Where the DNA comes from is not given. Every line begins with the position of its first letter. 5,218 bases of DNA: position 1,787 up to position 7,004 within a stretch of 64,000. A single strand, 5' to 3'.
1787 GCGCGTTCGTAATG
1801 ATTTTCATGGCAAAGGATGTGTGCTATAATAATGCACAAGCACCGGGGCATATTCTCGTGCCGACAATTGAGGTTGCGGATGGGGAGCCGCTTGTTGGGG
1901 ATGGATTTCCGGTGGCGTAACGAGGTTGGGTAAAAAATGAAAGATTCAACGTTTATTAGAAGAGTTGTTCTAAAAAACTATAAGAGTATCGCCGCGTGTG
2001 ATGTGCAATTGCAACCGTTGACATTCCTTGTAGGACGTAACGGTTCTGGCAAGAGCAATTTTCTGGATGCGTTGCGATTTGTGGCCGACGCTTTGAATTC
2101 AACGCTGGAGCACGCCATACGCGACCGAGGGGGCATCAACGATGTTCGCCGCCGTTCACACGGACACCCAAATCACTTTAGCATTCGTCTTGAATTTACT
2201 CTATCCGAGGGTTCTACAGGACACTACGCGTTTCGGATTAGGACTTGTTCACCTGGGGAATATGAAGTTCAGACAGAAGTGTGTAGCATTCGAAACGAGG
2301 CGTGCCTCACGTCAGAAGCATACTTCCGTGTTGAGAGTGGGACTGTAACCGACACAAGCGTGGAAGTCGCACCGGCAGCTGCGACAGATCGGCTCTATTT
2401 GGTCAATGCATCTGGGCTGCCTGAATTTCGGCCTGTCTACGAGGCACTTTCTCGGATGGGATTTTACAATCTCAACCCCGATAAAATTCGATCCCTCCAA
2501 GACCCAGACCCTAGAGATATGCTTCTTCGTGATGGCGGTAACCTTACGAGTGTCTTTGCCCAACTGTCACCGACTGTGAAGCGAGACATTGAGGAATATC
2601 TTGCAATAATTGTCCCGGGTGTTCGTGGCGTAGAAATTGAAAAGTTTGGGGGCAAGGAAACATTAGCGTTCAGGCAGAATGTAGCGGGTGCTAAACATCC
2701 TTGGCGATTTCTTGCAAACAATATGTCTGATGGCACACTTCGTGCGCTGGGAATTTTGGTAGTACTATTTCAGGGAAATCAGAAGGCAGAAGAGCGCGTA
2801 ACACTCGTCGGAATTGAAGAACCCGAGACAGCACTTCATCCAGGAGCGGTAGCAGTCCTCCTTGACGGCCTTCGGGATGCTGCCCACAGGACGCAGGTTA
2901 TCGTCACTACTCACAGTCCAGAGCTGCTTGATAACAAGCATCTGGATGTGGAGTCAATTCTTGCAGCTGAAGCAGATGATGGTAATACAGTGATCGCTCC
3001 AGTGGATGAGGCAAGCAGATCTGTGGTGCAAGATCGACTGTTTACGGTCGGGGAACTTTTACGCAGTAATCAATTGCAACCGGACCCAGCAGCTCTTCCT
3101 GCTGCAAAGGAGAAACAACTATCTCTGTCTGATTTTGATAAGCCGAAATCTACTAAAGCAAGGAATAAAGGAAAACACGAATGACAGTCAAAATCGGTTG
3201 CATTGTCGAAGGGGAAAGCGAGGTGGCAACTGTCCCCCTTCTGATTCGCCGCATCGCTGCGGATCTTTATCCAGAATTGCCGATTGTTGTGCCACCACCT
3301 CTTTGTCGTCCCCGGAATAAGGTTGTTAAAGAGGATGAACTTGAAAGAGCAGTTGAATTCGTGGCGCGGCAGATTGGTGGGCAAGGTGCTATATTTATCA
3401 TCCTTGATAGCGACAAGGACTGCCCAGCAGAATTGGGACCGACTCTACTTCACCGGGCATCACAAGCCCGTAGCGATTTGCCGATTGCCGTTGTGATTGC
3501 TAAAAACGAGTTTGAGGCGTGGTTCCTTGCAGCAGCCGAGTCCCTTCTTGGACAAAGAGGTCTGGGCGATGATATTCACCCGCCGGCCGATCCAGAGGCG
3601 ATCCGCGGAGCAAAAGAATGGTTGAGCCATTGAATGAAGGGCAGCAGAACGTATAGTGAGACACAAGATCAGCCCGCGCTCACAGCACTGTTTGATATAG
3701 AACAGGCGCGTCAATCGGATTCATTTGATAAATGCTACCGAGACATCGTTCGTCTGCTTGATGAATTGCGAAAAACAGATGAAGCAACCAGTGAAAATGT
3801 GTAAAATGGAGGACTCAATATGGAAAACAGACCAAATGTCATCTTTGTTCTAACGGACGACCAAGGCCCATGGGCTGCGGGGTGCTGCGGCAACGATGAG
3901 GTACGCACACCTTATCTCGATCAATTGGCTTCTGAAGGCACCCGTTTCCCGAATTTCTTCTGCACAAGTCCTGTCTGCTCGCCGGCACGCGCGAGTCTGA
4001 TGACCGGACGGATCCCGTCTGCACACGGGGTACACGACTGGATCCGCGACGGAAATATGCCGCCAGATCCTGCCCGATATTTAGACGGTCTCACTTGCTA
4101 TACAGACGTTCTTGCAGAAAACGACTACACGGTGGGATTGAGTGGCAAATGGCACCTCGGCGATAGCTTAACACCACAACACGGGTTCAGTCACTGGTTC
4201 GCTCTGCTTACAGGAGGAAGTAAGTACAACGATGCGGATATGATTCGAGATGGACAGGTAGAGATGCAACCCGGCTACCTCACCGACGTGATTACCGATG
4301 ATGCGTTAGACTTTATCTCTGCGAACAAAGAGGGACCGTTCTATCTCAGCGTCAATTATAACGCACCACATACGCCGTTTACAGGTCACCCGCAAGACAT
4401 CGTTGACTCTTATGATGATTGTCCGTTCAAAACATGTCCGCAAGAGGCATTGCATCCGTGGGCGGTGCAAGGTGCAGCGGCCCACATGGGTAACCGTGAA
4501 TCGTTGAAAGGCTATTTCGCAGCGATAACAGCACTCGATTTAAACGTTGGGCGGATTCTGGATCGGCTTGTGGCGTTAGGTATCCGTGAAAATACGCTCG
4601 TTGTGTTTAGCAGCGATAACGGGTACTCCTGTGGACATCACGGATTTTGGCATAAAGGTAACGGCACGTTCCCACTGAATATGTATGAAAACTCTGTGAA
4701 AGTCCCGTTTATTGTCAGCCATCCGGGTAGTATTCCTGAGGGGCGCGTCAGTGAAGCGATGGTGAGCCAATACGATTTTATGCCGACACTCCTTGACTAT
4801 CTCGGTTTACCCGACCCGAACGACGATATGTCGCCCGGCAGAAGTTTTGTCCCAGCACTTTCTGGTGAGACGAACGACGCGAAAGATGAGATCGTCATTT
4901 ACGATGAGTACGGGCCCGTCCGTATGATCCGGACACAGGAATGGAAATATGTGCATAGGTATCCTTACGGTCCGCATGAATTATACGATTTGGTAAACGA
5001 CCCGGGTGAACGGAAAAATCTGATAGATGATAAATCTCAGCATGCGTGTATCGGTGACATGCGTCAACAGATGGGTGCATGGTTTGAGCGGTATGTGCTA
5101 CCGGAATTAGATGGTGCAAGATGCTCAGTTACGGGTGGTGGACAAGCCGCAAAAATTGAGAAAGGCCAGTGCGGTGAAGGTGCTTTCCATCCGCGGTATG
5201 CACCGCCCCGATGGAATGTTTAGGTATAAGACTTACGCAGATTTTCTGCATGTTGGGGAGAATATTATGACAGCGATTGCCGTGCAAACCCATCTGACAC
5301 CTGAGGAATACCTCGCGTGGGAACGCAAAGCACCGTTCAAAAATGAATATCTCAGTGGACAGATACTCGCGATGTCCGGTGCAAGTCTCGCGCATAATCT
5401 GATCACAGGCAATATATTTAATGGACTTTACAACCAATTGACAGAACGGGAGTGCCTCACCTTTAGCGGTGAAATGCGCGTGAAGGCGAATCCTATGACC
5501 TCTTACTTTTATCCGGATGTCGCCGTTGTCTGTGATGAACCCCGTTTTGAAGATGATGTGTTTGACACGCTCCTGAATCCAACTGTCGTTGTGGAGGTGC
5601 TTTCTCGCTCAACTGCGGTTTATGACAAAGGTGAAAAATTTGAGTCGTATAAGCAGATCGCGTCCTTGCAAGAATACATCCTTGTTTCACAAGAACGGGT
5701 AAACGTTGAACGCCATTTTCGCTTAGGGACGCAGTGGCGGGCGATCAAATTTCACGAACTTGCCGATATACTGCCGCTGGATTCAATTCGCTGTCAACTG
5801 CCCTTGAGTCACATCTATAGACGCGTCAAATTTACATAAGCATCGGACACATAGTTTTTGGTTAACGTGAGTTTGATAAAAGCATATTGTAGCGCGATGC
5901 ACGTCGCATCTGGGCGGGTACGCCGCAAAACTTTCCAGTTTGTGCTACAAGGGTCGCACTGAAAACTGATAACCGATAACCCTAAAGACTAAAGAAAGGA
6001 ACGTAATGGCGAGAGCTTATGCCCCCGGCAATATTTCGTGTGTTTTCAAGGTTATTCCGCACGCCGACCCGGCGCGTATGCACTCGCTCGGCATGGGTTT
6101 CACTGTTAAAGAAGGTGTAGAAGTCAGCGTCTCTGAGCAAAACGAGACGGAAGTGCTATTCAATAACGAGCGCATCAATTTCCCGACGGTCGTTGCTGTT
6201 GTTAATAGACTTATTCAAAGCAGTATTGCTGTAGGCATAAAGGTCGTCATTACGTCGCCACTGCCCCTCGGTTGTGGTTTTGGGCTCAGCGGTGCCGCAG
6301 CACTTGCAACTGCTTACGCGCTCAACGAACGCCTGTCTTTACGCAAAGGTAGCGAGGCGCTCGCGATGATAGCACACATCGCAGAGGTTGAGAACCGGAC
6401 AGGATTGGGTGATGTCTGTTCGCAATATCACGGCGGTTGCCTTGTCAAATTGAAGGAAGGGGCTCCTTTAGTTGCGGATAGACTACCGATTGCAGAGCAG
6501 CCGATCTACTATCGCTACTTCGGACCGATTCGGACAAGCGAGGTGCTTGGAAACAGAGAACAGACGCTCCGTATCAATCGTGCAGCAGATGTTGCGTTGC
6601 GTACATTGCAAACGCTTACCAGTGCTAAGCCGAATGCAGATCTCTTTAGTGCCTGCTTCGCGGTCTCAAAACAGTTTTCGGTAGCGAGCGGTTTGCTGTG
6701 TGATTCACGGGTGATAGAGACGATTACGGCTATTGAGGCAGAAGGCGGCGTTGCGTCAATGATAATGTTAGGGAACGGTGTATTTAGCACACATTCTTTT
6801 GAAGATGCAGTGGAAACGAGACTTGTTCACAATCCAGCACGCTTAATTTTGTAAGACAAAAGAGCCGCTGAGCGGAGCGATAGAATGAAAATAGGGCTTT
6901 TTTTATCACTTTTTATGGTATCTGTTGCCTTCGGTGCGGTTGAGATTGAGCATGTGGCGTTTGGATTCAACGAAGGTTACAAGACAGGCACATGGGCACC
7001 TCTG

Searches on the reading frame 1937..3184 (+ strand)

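Call 26: search_protein_families(library=pfam, proteins=[window:1937-3184:+], max_evalue=0.00001)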
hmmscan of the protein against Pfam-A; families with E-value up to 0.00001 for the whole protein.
window:1937-3184:+ (415 aa): 5 families
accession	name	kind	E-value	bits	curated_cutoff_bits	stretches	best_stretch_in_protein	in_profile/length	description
PF13304.12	AAA_21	-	6.5e-32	112.2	27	2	181-332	180-304/304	AAA domain, putative AbiEii toxin, Type IV TA system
PF13175.12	AAA_15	-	1e-23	85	32.1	2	7-52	3-49/374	AAA ATPase domain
PF02463.25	SMC_N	-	1.3e-14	54.6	40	1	6-334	1-205/220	RecF/RecN/SMC N terminal domain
PF13476.12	AAA_23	-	4.3e-08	34.5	27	1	9-94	1-86/201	AAA domain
PF11398.14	DUF2813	-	1.1e-06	28.8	21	0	272-336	265-330/372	Protein of unknown function (DUF2813)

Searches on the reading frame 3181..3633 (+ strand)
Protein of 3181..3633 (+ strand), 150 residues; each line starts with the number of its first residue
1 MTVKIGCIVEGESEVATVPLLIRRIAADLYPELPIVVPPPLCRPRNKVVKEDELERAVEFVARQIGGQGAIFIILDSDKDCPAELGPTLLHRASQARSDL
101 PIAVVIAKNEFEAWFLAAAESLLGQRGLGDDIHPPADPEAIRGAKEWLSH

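Call 26: search_protein_families(library=pfam, proteins=[window:3181-3633:+], max_evalue=0.00001)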
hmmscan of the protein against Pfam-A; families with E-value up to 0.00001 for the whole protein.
window:3181-3633:+ (150 aa): 1 family
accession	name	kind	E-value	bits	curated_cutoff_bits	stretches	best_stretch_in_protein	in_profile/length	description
PF14103.11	DUF4276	-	4.6e-06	27.5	30.2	1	9-146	1-143/192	Domain of unknown function (DUF4276)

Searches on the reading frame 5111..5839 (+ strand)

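Call 26: search_protein_families(library=pfam, proteins=[window:5111-5839:+], max_evalue=0.00001)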
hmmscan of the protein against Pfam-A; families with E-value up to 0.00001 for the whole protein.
window:5111-5839:+ (242 aa): 1 family
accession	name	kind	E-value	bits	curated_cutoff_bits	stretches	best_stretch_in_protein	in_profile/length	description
PF05685.18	Uma2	-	5.6e-31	107.8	27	1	64-226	1-164/172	Putative restriction endonuclease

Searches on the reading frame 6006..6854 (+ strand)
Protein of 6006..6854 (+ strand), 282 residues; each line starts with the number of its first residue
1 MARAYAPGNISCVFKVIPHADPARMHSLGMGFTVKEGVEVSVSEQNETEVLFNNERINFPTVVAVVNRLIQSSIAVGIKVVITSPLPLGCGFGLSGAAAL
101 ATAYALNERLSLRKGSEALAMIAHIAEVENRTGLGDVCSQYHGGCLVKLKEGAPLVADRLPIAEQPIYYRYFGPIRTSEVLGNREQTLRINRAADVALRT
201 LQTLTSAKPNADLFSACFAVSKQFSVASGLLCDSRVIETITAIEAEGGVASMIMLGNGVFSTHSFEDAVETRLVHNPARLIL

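Call 26: search_protein_families(library=pfam, proteins=[window:6006-6854:+], max_evalue=0.00001)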
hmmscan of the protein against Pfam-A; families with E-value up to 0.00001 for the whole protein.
window:6006-6854:+ (282 aa): 1 family
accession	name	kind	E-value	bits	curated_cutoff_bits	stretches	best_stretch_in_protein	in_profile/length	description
PF00288.32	GHMP_kinases_N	-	3e-12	47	22.3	1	62-144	3-87/87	GHMP kinases N terminal domain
